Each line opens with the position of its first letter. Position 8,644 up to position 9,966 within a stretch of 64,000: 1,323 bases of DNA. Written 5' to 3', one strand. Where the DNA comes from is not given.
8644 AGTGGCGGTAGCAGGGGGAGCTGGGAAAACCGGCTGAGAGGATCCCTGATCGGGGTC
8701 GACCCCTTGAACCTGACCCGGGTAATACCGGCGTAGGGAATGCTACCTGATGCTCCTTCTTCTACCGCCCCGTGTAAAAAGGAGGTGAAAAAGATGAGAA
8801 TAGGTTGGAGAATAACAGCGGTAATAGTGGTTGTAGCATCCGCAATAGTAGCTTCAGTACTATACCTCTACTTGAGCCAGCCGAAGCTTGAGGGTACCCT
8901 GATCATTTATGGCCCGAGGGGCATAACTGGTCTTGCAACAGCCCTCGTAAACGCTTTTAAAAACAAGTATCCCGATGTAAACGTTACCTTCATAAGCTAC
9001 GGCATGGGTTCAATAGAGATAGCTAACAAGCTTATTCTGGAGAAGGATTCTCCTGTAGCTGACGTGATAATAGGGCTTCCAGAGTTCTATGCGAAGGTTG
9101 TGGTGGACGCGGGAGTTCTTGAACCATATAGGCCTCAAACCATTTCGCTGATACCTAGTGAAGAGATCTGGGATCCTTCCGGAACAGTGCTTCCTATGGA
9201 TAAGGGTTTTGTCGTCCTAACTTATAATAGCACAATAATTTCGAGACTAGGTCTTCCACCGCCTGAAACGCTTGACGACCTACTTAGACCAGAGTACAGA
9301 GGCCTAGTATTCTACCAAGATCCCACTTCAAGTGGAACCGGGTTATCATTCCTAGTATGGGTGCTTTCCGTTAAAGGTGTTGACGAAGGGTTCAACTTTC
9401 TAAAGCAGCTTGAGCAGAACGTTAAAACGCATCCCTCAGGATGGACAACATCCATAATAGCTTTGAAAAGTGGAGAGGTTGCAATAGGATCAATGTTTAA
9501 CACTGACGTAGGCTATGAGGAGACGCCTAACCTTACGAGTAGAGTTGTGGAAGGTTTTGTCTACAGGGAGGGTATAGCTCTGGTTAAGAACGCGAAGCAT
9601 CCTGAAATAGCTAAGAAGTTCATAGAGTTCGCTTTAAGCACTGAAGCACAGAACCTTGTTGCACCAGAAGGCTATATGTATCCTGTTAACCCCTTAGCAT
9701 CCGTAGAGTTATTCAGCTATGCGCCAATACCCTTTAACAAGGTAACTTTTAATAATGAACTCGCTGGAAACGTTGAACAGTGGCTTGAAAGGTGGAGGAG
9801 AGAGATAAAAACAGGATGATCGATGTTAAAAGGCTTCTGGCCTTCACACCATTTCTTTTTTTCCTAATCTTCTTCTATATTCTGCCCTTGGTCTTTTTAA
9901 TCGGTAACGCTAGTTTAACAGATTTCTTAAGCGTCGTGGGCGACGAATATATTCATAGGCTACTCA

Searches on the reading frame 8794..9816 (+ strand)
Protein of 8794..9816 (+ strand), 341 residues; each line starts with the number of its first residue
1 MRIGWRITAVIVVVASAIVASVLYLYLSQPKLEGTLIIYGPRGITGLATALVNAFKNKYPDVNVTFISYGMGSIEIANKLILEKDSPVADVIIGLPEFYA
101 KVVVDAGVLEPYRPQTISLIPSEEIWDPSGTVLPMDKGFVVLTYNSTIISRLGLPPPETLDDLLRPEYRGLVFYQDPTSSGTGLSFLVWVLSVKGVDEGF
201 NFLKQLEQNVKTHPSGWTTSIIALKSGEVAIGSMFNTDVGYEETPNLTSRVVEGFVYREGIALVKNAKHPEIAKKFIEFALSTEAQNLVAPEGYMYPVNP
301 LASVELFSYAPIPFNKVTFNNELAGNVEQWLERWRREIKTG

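Call 6: search_protein_families(library=pfam, proteins=[window:8794-9816:+])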
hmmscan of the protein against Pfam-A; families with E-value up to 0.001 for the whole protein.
window:8794-9816:+ (341 aa): 4 families
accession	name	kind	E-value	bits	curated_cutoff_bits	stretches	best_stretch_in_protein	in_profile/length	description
PF13343.11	SBP_bac_6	-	1.4e-20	74.3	24.6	1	87-300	2-222/245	Bacterial extracellular solute-binding protein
PF01547.30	SBP_bac_1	-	1.9e-20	74.5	26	1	49-286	11-306/307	Bacterial extracellular solute-binding protein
PF13416.11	SBP_bac_8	-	2.5e-17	64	27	1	50-300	1-263/279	Bacterial extracellular solute-binding protein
PF13531.11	SBP_bac_11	-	6.2e-13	49.5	25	1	38-294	3-226/227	Bacterial extracellular solute-binding protein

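Call 7: search_protein_families(library=ncbifam, proteins=[window:8794-9816:+])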
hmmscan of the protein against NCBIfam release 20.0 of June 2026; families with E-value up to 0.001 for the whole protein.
window:8794-9816:+ (341 aa): 6 families
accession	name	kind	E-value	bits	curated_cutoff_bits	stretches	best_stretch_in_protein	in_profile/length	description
TIGR01254.1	sfuA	subfamily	1.3e-38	133.1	93.4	1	50-334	22-306/306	thiamine ABC transporter substrate-binding protein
TIGR03261.1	phnS2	equivalog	2e-33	115.9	392.75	1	15-335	4-326/334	putative 2-aminoethylphosphonate ABC transporter substrate-binding protein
NF011620.1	PRK15046.1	equivalog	1.2e-29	103.2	310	1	15-298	6-290/334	2-aminoethylphosphonate ABC transporter substrate-binding protein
TIGR03227.1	PhnS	equivalog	2.1e-24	86.1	395.3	1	17-291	18-294/360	2-aminoethylphosphonate ABC transporter substrate-binding protein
TIGR01276.1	thiB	equivalog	5.8e-20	71.8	317.15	1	52-337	37-321/324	thiamine ABC transporter substrate binding subunit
TIGR02136.1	ptsS_2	subfamily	0.00025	20.3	206.6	0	265-295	261-293/295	phosphate ABC transporter substrate-binding protein PstS family protein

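Call 8: find_homologous_proteins(query=window:8794-9816:+, max_evalue=1e-10)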
Query window:8794-9816:+ (341 aa): 56 proteins with E <= 1e-10 among 5093 candidates.
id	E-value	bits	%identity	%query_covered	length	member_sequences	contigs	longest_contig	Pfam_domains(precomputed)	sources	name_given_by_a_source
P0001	3.8e-211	719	93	100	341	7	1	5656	PF13531.12,PF13416.12,PF13343.12,PF01547.31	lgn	-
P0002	6.4e-196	669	86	100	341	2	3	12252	PF13531.12,PF13416.12,PF13343.12,PF01547.31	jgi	jgi:thiamine transport system substrate-binding protein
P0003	2.2e-195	667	86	100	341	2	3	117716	PF13531.12,PF13416.12,PF13343.12,PF01547.31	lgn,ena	-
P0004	1.8e-193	660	83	100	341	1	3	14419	PF13531.12,PF13416.12,PF13343.12,PF01547.31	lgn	-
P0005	1.7e-190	651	83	100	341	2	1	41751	PF13531.12,PF13416.12,PF13343.12,PF01547.31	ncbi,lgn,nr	ncbi:MAG: thiamine ABC transporter substrate-binding protein [Candidatus Brockarchaeota archaeon]|nr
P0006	1.9e-190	651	83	100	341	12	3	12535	PF13531.12,PF13416.12,PF13343.12,PF01547.31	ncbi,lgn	ncbi:MAG: thiamine ABC transporter substrate-binding protein [Thermoproteota archaeon]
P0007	3.6e-190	650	83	100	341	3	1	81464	PF13531.12,PF13416.12,PF13343.12,PF01547.31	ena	-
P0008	1.3e-149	516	67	100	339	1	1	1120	PF13531.12,PF13416.12,PF13343.12,PF01547.31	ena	-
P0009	8.8e-146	504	66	100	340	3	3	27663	PF13531.12,PF13416.12,PF13343.12,PF01547.31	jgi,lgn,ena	-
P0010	2.1e-144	499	68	98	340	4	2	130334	PF13531.12,PF13416.12,PF13343.12,PF01547.31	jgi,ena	-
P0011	1.5e-143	496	66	100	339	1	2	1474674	PF13531.12,PF13416.12,PF13343.12,PF01547.31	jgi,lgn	-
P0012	1.4e-142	493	65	99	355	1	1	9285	PF13531.12,PF13416.12,PF13343.12,PF01547.31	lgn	-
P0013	5.4e-142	491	65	99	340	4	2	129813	PF13531.12,PF13416.12,PF13343.12,PF01547.31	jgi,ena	-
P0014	2.5e-141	489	68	94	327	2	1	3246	PF13531.12,PF13416.12,PF13343.12,PF01547.31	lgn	-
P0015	4.7e-141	488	64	99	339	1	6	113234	PF13531.12,PF13416.12,PF13343.12,PF01547.31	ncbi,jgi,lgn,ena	-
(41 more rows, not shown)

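Call 11: find_related_loci(query=A1, collection=genome_contigs, flank=5000)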
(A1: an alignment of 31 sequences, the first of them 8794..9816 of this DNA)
Query A1 (341 aa) in genome_contigs; peptide patterns used: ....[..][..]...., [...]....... (x = any residue, [..] = any of these).
255 stretches matched a pattern; 59 encode a relative of the query (tblastn E <= 1e-3); 57 distinct loci.
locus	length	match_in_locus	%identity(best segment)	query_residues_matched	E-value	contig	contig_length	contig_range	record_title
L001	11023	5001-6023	85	1-341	0e+0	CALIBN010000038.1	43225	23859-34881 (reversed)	MAG: uncultured archaeon isolate S1_Bin_MAXBIN__053_sub_1 genome assembly, contig: c_000001634984, whole genome shotgun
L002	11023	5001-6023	83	1-341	0e+0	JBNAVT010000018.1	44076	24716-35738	MAG: Thermoproteota archaeon isolate Kamch4342-D-MF-045 bin3.fa-18, whole genome shotgun sequence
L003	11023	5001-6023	84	1-341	0e+0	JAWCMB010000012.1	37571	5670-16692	MAG: Thermoproteota archaeon isolate JZ-2_201705_bins_26 JZ-2_201705_bins_26_scaffold_12, whole genome shotgun sequence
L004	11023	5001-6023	83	1-341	0e+0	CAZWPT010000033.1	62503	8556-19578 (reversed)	MAG TPA_asm: uncultured Nitrososphaerota archaeon isolate SRP231805_co4_161 genome assembly, contig: k141_239120, whole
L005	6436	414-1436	83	1-341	0e+0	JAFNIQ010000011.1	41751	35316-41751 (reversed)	MAG: Candidatus Brockarchaeota archaeon isolate GD2_1 GD2_1_scaffold_162_curated, whole genome shotgun sequence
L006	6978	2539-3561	83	1-341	0e+0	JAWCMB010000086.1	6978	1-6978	MAG: Thermoproteota archaeon isolate JZ-2_201705_bins_26 JZ-2_201705_bins_26_scaffold_86, whole genome shotgun sequence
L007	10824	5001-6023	83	1-341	0e+0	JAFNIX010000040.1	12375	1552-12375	MAG: Candidatus Brockarchaeota archaeon isolate DRTY-6.bins.80 NODE_40_length_12375_cov_2.03592, whole genome shotgun se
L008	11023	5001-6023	83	1-341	0e+0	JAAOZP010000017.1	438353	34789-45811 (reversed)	MAG: Thaumarchaeota archaeon isolate SJ3.Bin56 k141_203387, whole genome shotgun sequence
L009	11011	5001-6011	64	1-339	2e-143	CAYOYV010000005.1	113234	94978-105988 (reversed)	MAG TPA_asm: uncultured Nitrososphaerota archaeon isolate binchicken_co124_248 genome assembly, contig: NODE_16_length_1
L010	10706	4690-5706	63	1-340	7e-142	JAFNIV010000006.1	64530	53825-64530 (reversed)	MAG: Candidatus Brockarchaeota archaeon isolate DRTY-1.bins.18 NODE_6_length_64530_cov_15.521187, whole genome shotgun s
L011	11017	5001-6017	63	1-341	7e-139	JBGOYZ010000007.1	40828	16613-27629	MAG: Thermoproteota archaeon isolate OBJ_0618_130150_30 k141_234368_length_40828_cov_19.3011, whole genome shotgun seque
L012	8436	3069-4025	65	21-341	9e-137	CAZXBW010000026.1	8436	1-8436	MAG TPA_asm: uncultured Nitrososphaerota archaeon isolate SRP098346_co1_452 genome assembly, contig: NODE_11345_length_8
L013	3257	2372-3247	65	21-313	6e-132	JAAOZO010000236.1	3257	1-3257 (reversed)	MAG: Thaumarchaeota archaeon isolate SJ3.Bin70 k141_306045, whole genome shotgun sequence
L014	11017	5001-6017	57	3-339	1e-121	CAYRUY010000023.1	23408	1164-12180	MAG TPA_asm: uncultured Candidatus Bathyarchaeia archaeon isolate binchicken_co318_137 genome assembly, contig: NODE_924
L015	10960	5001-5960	55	19-338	4e-114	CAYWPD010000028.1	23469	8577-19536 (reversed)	MAG TPA_asm: uncultured Candidatus Bathyarchaeia archaeon isolate binchicken_co124_5 genome assembly, contig: NODE_914_l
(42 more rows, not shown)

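Call 12: find_related_loci(query=A1, collection=metagenome_contigs, flank=3000)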
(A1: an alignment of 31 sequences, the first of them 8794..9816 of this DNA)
Query A1 (341 aa) in metagenome_contigs; peptide patterns used: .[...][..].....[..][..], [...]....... (x = any residue, [..] = any of these).
469 stretches matched a pattern; 95 encode a relative of the query (tblastn E <= 1e-3); the best 80 are kept; 80 distinct loci.
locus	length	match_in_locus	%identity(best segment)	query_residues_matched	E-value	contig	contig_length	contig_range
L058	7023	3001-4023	94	1-341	0e+0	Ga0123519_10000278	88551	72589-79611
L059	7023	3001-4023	83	1-341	0e+0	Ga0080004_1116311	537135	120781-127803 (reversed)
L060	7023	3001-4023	85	1-341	0e+0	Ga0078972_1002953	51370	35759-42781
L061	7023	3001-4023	94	1-341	0e+0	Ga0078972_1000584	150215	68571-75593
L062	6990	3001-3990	69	7-341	3e-150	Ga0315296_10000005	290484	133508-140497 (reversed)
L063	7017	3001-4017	66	1-341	6e-148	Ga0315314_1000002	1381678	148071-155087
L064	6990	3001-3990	68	7-341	5e-148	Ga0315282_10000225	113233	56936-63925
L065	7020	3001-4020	66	1-341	4e-148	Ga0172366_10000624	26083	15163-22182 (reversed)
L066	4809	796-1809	65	1-339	3e-148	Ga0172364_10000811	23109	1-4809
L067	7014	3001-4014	63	1-339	3e-143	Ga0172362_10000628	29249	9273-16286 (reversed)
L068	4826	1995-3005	64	1-339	2e-145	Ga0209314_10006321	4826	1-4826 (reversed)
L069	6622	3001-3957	65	21-340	3e-140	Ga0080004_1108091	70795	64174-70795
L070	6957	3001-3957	65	21-340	3e-140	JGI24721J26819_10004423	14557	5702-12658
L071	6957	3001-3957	65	21-340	3e-140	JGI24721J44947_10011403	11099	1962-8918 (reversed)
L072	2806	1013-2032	63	4-341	2e-146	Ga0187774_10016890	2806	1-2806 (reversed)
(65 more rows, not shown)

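Call 55: search_solved_structures(query=window:8794-9816:+, max_evalue=0.001, show_alignments=2)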
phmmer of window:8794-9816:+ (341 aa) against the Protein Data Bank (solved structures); distinct sequences matched with E-value up to 0.001: 37.
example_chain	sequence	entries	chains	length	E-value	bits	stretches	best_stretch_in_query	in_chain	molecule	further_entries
6wce_A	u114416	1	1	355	3.9e-24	88.9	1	49-339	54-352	Pyridoxal-5-phosphate binding protein A (P5PA)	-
8x1a_B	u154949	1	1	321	3.2e-23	85.9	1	32-341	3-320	Iron(III) ABC transporter, periplasmic iron-compound-binding protein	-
4r72_A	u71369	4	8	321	7.3e-20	74.9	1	34-295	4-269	ABC-type Fe3+ transport system, periplasmic component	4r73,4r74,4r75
2qry_A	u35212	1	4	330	1e-19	74.4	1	73-338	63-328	Thiamine-binding periplasmic protein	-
6iwf_A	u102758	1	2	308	9.4e-12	48.2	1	36-299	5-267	Ferric iron-binding protein HitA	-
6ivy_A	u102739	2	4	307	9.6e-12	48.2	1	36-299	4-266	Periplasmic Ferric iron-binding Protein HitA | Ferric iron-binding periplasmic protein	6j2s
4r6y_A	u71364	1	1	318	3.9e-11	46.2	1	58-299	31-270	Putative 2-aminoethylphosphonate-binding periplasmic protein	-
2o68_A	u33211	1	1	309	6.2e-09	38.9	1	47-299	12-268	Iron-utilization periplasmic protein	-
2o6a_A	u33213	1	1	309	6.4e-09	38.9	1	47-299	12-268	Iron-utilization periplasmic protein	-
3kn7_A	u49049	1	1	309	8.7e-09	38.4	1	47-299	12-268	Iron-utilization periplasmic protein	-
1qvs_A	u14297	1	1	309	8.8e-09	38.4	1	47-299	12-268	Iron-utilization periplasmic protein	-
1nnf_A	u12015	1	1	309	1e-08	38.2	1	47-299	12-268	Iron-utilization periplasmic protein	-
1d9v_A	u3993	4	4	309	1.1e-08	38.2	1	47-299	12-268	PROTEIN (iron-utilization periplasmic protein) | FERRIC IRON BINDING PROTEIN | Iron-utilization periplasmic protein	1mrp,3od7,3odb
3kn8_A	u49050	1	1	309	1.2e-08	38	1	47-299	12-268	Iron-utilization periplasmic protein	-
2o69_A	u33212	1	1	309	1.3e-08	37.9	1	47-299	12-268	Iron-utilization periplasmic protein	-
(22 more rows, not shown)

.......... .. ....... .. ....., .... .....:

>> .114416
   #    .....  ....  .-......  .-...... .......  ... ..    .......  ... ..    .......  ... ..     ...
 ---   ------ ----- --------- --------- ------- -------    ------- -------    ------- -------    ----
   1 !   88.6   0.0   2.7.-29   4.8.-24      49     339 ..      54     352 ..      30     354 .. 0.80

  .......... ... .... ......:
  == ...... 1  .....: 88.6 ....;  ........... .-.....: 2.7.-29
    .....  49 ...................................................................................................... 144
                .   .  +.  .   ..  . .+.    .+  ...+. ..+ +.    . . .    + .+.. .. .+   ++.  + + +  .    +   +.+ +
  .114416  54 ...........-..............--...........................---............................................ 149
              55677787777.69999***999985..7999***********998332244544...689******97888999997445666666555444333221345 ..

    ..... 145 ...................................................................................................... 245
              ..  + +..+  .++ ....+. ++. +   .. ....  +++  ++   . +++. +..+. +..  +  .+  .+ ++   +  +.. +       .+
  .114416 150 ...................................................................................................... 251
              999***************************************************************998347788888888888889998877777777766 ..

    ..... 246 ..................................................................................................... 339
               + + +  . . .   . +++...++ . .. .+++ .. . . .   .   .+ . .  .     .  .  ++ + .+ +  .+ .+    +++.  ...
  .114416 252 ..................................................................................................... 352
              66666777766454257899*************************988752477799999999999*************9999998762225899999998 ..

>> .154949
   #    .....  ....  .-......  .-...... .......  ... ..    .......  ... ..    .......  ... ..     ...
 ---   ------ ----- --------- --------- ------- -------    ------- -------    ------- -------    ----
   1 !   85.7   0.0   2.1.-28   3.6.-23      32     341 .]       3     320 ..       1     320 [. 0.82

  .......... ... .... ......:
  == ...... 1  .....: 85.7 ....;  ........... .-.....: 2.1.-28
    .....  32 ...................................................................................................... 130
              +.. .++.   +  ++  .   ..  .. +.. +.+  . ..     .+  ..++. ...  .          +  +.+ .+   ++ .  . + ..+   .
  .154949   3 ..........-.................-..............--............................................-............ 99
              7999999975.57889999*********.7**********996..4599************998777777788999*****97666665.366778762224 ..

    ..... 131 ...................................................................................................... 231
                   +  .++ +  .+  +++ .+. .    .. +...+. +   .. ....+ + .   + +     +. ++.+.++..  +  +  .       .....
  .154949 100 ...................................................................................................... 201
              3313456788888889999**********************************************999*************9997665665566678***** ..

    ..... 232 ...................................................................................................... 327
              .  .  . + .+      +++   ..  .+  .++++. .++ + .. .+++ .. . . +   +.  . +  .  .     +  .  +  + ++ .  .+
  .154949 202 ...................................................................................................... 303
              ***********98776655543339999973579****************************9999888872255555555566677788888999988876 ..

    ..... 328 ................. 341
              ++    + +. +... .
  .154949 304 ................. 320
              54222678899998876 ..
